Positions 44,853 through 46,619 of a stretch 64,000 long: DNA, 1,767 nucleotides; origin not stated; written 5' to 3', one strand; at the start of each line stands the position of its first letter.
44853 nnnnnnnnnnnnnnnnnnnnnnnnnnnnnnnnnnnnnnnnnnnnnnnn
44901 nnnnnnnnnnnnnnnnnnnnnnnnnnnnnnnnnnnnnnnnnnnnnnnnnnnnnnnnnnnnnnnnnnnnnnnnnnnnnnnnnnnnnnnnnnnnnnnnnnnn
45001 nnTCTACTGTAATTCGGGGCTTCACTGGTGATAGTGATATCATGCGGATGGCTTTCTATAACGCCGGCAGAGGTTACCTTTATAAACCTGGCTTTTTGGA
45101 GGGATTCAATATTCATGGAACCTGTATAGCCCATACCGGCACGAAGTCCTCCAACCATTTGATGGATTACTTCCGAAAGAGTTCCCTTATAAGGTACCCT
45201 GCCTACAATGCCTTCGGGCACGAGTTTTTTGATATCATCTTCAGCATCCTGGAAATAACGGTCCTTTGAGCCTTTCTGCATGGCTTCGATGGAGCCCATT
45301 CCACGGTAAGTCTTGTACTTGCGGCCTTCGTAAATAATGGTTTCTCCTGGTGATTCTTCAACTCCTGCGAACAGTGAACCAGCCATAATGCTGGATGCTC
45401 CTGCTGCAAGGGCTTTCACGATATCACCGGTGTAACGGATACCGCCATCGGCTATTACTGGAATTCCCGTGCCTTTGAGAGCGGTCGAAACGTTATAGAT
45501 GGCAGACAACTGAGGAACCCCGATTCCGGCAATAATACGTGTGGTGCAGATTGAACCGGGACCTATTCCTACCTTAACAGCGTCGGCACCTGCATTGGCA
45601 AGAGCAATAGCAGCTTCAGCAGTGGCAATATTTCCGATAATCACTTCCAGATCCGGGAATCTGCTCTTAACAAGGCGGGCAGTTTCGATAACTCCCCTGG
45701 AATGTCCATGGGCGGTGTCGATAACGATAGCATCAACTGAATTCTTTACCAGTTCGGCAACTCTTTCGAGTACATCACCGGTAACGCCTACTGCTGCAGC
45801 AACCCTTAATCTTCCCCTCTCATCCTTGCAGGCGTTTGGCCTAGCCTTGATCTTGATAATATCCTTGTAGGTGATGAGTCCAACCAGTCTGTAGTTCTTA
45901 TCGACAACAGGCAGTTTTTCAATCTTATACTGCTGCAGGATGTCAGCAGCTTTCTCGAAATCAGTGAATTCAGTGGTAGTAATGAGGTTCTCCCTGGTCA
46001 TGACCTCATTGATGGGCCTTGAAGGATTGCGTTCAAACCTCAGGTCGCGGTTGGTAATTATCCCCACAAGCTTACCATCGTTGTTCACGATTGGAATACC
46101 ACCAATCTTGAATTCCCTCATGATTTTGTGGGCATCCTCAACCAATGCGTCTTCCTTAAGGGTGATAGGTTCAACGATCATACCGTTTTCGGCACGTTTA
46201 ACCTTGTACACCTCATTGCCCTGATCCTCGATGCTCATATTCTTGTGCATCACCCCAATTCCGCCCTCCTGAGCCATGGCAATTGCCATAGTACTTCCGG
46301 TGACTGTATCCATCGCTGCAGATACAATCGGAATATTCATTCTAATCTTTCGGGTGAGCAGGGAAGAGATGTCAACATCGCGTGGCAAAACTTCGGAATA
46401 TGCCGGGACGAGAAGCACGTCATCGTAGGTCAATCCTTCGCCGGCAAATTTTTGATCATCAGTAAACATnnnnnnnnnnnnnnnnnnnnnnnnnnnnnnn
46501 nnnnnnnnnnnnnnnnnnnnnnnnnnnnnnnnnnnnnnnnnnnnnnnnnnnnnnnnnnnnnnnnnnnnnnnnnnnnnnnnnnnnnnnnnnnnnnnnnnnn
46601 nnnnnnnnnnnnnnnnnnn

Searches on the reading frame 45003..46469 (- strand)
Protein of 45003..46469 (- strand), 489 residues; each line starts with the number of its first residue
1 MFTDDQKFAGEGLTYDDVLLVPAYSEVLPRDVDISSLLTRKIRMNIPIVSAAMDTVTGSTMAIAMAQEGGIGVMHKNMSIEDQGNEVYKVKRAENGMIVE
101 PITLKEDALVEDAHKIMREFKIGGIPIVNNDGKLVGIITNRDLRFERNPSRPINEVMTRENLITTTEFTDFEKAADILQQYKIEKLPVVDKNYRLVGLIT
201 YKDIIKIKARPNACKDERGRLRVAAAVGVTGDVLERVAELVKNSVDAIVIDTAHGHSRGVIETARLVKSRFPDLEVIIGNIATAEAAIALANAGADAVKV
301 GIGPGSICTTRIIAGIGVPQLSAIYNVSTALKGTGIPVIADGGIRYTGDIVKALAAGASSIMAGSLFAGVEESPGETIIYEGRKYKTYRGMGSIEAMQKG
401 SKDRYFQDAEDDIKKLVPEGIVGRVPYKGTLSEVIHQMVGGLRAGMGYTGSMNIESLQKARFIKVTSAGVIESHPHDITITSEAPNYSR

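Call 78: find_homologous_proteins(query=window:45003-46469:-, max_evalue=1e-100)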
Query window:45003-46469:- (489 aa): 8000 proteins with E <= 1e-100 among 8000 candidates; the best 120 are listed.
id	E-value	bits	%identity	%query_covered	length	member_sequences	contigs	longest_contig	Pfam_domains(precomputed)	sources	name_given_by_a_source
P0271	0.0e+0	1059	100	100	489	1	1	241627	PF01070.25,PF00478.32,PF03060.22,PF00571.34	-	-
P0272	3.6e-292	987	92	100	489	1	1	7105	PF01070.25,PF00478.32,PF03060.22,PF00571.34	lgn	-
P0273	7.2e-292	986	91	100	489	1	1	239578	PF01070.25,PF00478.32,PF03060.22,PF00571.34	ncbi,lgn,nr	ncbi:MAG: IMP dehydrogenase [Bacteroidetes bacterium]|nr:IMP dehydrogenase [Bacteroidota bacterium]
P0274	8.1e-290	979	90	100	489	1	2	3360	PF01070.25,PF00478.32,PF03060.22,PF00571.34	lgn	-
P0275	1.1e-288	976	90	100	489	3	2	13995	PF01070.25,PF00478.32,PF03060.22,PF00571.34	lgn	-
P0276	3.5e-286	967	90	100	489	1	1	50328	PF01070.25,PF00478.32,PF03060.22,PF00571.34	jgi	jgi:IMP dehydrogenase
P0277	3.5e-286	967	90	100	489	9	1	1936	PF01070.25,PF00478.32,PF03060.22,PF00571.34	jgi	-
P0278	9.5e-286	966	90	100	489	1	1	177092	PF01070.25,PF00478.32,PF03060.22,PF00571.34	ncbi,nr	ncbi:MAG: IMP dehydrogenase [Bacteroidales bacterium]|nr:IMP dehydrogenase [Bacteroidales bacterium]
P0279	3.4e-285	964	90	100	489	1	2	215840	PF01070.25,PF00478.32,PF03060.22,PF00571.34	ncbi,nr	ncbi:MAG: IMP dehydrogenase [Bacteroidales bacterium]|nr:IMP dehydrogenase [Bacteroidales bacterium]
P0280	2.4e-282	955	88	100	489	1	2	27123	PF01070.25,PF00478.32,PF03060.22,PF00571.34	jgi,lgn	-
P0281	6.6e-282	953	88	100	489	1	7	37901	PF01070.25,PF00478.32,PF03060.22,PF00571.34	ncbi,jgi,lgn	-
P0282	8.1e-281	950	89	100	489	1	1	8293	PF01070.25,PF00478.32,PF03060.22,PF00571.34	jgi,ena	-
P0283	2.8e-278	941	87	100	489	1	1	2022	PF01070.25,PF00478.32,PF03060.22,PF00571.34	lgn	-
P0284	4.4e-274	927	86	100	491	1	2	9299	PF01070.25,PF00478.32,PF03060.22,PF00571.34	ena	-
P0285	6.7e-274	927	86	100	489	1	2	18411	PF01070.25,PF00478.32,PF03060.22,PF00571.34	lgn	-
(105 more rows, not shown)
